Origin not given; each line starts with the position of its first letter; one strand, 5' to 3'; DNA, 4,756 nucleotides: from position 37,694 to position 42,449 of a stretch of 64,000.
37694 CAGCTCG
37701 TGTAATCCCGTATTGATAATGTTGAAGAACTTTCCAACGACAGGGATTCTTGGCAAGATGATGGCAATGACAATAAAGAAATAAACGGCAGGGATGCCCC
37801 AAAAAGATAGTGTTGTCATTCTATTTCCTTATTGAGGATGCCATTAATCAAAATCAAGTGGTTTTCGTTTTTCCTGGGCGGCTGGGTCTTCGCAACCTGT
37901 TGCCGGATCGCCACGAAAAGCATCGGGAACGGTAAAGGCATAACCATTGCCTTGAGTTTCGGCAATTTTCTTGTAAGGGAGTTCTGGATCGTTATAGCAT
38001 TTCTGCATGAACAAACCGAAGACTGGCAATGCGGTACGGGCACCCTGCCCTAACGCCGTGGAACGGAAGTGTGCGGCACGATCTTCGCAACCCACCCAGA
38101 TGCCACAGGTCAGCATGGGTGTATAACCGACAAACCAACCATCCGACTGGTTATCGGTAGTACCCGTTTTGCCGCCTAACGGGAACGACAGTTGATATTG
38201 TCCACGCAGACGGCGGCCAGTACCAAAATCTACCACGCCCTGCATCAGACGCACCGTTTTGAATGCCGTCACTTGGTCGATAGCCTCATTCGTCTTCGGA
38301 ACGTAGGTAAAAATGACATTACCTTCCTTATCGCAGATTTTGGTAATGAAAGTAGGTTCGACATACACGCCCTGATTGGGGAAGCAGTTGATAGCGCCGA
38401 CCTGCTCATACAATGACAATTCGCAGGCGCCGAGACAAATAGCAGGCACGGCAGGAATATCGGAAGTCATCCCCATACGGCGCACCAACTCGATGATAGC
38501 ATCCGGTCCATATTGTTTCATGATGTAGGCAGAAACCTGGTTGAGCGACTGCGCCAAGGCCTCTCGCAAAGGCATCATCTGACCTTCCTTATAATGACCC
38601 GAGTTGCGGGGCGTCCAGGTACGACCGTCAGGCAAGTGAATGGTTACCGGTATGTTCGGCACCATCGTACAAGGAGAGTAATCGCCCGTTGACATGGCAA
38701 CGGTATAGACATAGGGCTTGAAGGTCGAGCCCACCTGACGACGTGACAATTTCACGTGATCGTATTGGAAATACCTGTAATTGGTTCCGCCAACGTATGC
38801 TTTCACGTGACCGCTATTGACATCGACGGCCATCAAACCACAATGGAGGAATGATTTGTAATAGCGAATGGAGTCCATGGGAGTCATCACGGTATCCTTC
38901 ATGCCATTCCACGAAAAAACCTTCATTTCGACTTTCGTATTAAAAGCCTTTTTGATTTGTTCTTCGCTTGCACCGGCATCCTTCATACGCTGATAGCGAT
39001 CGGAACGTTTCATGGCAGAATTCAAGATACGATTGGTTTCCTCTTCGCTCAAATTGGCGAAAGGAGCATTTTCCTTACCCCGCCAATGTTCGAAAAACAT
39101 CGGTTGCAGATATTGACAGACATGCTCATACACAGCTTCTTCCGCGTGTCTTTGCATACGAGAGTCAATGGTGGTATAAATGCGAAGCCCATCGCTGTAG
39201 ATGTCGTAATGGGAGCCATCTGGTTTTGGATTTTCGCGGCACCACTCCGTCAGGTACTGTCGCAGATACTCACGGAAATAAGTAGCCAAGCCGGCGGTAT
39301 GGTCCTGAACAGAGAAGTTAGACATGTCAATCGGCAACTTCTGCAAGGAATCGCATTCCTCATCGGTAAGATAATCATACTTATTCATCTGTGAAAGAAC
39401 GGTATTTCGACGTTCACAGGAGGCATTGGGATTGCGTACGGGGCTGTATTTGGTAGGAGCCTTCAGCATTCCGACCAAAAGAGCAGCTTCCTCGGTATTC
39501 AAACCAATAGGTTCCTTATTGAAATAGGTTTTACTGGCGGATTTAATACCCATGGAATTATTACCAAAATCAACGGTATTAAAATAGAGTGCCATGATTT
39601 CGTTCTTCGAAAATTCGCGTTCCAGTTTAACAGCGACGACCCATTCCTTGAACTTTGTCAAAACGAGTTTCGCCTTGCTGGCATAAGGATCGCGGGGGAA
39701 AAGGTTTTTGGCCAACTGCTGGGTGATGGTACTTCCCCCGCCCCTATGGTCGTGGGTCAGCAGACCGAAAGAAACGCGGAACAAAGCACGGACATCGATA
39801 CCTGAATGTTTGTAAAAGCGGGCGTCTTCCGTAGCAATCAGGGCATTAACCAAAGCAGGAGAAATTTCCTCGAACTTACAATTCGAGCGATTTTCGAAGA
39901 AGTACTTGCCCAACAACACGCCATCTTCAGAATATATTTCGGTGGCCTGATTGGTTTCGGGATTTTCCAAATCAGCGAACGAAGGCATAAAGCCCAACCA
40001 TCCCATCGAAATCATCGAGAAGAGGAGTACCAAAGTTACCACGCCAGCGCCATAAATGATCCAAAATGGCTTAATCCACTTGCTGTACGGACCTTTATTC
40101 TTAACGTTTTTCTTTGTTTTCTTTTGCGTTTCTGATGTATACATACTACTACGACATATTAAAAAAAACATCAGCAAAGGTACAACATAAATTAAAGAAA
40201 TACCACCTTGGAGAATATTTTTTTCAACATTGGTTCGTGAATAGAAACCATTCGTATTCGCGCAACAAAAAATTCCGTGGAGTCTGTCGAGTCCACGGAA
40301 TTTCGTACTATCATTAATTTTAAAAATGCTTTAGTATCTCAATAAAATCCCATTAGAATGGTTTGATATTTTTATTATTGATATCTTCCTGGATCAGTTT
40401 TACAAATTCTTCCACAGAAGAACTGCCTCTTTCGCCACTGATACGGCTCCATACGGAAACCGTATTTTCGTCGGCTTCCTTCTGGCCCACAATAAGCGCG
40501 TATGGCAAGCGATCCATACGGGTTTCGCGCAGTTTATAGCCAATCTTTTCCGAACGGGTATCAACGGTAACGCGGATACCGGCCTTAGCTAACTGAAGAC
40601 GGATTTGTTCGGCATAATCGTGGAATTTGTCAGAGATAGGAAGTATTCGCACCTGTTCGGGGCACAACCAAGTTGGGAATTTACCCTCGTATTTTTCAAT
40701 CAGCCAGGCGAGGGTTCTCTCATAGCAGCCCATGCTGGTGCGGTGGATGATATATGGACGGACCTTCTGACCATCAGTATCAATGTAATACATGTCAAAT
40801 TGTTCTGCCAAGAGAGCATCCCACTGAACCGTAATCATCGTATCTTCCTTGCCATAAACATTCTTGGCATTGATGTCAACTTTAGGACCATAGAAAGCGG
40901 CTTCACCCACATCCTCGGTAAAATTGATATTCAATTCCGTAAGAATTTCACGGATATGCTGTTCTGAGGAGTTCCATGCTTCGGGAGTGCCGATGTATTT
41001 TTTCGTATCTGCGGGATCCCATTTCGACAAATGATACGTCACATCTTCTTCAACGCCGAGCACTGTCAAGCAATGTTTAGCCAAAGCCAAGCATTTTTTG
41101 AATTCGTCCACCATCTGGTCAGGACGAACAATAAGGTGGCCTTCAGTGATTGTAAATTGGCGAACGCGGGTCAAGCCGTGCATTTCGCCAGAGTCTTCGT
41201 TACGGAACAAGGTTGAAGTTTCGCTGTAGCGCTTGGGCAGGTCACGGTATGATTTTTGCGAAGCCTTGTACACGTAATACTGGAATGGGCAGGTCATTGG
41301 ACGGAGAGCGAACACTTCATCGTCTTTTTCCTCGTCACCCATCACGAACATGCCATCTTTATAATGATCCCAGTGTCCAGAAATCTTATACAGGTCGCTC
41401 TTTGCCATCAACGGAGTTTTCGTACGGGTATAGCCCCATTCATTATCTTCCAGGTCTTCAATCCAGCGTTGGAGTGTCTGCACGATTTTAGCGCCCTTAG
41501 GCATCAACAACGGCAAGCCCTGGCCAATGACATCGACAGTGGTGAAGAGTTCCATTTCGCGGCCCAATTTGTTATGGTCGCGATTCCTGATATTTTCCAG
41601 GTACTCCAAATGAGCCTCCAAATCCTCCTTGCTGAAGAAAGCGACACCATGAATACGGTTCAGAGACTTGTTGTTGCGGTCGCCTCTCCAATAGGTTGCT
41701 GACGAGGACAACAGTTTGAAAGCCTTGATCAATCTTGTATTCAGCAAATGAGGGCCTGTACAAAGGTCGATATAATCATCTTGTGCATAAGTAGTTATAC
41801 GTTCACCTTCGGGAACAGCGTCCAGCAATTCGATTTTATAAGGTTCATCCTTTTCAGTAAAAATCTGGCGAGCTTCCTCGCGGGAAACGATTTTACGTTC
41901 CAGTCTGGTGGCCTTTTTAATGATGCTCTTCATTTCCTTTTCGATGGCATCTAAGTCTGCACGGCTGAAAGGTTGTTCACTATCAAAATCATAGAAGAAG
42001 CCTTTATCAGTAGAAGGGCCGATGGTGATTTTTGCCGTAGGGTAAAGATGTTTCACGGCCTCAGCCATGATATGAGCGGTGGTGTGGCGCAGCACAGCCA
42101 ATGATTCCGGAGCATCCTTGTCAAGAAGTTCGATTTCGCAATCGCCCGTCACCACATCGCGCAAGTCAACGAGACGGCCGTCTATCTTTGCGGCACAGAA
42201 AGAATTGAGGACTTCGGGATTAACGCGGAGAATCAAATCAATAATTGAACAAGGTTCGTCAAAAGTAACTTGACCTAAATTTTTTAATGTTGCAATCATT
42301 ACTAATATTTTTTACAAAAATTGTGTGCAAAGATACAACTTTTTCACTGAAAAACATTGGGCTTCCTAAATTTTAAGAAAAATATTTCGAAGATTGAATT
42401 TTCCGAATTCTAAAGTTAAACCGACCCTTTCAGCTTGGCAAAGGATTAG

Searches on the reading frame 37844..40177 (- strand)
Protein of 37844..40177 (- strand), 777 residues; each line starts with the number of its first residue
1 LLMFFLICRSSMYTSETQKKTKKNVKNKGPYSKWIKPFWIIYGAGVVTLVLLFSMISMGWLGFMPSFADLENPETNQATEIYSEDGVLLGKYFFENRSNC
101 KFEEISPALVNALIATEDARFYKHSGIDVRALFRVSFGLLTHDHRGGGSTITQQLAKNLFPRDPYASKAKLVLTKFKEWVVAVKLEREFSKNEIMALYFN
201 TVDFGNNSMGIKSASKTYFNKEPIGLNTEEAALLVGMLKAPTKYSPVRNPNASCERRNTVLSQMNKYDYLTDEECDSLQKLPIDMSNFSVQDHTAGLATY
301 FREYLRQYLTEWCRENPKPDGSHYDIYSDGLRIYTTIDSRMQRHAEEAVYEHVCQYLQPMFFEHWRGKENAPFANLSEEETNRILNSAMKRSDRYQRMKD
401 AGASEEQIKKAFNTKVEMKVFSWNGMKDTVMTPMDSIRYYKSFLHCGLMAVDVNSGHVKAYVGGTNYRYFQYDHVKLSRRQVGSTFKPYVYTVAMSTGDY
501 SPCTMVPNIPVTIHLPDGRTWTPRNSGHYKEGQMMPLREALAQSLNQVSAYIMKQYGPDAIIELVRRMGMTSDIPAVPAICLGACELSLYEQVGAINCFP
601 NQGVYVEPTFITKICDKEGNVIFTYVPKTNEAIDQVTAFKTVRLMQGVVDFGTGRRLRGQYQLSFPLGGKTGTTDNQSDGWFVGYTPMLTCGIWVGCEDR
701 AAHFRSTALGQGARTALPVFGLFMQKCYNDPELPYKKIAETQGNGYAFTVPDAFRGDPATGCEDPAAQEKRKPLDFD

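Call 9: search_protein_families(library=pfam, proteins=[window:37844-40177:-], max_evalue=0.001)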
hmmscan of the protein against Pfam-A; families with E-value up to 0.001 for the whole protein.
window:37844-40177:- (777 aa): 2 families
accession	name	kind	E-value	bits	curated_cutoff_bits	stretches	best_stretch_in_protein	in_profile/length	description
PF00912.28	Transgly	-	4.9e-57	192.7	27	1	94-264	11-177/178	Transglycosylase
PF00905.27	Transpeptidase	-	2.5e-19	70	22.1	1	449-687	4-266/299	Penicillin binding protein transpeptidase domain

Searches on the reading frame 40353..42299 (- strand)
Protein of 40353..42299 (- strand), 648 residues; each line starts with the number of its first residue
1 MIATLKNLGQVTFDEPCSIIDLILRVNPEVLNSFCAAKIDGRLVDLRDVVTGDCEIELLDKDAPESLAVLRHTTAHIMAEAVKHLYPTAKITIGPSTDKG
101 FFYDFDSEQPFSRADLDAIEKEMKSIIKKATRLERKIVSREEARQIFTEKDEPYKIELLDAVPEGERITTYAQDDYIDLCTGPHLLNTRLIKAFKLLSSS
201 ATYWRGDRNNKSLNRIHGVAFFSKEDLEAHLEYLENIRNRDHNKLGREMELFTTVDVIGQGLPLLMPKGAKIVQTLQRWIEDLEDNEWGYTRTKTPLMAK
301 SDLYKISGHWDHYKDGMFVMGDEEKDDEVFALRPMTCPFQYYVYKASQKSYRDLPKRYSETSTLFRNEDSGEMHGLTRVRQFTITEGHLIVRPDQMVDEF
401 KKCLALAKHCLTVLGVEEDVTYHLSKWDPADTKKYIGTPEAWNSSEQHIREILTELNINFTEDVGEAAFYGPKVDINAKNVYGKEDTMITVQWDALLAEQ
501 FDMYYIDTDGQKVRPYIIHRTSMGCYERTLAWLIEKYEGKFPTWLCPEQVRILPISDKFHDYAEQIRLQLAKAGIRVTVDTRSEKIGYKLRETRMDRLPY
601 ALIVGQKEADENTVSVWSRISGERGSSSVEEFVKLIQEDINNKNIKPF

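Call 29: search_protein_families(library=pfam, proteins=[window:40353-42299:-], max_evalue=0.00001)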
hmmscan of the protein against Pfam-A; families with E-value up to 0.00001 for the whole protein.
window:40353-42299:- (648 aa): 3 families
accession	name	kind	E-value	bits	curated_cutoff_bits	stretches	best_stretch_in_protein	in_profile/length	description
PF00587.30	tRNA-synt_2b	-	1e-33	117.3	29.3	1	325-537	6-179/179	tRNA synthetase class II core domain (G, H, P, S and T)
PF03129.25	HGTP_anticodon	-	7.3e-22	77.8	21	1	549-638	1-93/94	Anticodon binding domain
PF07973.19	tRNA_SAD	-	2.3e-12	47.1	24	1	168-216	1-43/44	Threonyl and Alanyl tRNA synthetase second additional domain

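Call 55: find_related_loci(query=window:40356-42299:-, collection=genome_contigs, flank=1000)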
Query window:40356-42299:- (648 aa) in genome_contigs; peptide patterns used: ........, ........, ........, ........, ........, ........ (x = any residue, [..] = any of these).
600 stretches matched a pattern (row limit reached: there are more); 583 encode a relative of the query (tblastn E <= 1e-3); the best 80 are kept; 80 distinct loci.
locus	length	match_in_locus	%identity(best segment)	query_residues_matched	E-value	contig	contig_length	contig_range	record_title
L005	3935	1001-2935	82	1-647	0e+0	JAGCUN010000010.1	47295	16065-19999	MAG: Bacteroidales bacterium isolate RGIG10135 Yak_Rumen-4__c536496, whole genome shotgun sequence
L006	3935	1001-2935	82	1-647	0e+0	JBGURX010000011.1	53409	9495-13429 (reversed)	MAG: Bacteroidales bacterium isolate ruminal_MAG_106 ruminal_MAG_106_contig_0011, whole genome shotgun sequence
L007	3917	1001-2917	79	7-647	0e+0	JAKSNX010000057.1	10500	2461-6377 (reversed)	MAG: Paludibacteraceae bacterium isolate Horse_feces162 MAG162_57, whole genome shotgun sequence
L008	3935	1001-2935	78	1-647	0e+0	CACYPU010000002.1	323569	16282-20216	MAG: uncultured Bacteroidetes bacterium isolate RUG12171 genome assembly, contig: RUG12171_asm_2, whole genome shotgun s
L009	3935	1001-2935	78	1-647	0e+0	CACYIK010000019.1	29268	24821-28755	MAG: uncultured Bacteroidetes bacterium isolate RUG11969 genome assembly, contig: RUG11969_asm_19, whole genome shotgun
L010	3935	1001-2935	77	1-647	0e+0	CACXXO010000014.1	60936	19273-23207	MAG: uncultured Bacteroidetes bacterium isolate RUG11699 genome assembly, contig: RUG11699_asm_14, whole genome shotgun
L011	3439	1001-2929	77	1-645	0e+0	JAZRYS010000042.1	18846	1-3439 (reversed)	MAG: Candidatus Aphodosoma sp. isolate T1900044949_TA20190002.MAGScoT_cleanbin_000044 SGB_3548_k141_2669299, whole genom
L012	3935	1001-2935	77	1-647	0e+0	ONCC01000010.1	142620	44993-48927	uncultured Bacteroidales bacterium isolate RUG156 genome assembly, contig: scaffold_78, whole genome shotgun sequence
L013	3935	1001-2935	77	1-647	0e+0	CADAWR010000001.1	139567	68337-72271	MAG: uncultured Bacteroidetes bacterium isolate RUG13693 genome assembly, contig: RUG13693_asm_1, whole genome shotgun s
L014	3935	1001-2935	76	1-647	0e+0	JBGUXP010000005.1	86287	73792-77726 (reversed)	MAG: Bacteroidales bacterium isolate ruminal_MAG_50 ruminal_MAG_50_contig_0005, whole genome shotgun sequence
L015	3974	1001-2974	74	1-647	0e+0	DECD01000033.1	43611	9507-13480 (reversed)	MAG TPA_asm: Bacteroidales bacterium UBA2939 UBA2939_contig_1736, whole genome shotgun sequence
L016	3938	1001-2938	71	1-646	0e+0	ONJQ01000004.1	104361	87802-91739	uncultured Bacteroidales bacterium isolate RUG360 genome assembly, contig: scaffold_28, whole genome shotgun sequence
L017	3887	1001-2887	71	17-646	0e+0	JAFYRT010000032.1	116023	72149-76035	MAG: Muribaculaceae bacterium isolate RGIG7362 Water_buffalos_Cecum-5__c650779, whole genome shotgun sequence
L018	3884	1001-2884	71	18-646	0e+0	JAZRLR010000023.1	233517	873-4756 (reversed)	MAG: Bacteroidaceae bacterium isolate T1900045430_YK20190121.MAGScoT_cleanbin_000005 SGB_7094_k141_2807527, whole genome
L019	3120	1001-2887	70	17-646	0e+0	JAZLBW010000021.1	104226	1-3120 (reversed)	MAG: Candidatus Caccoplasma sp. isolate T1900045056_TC20190049.MAGScoT_cleanbin_000001 SGB_4556_k141_1315591, whole geno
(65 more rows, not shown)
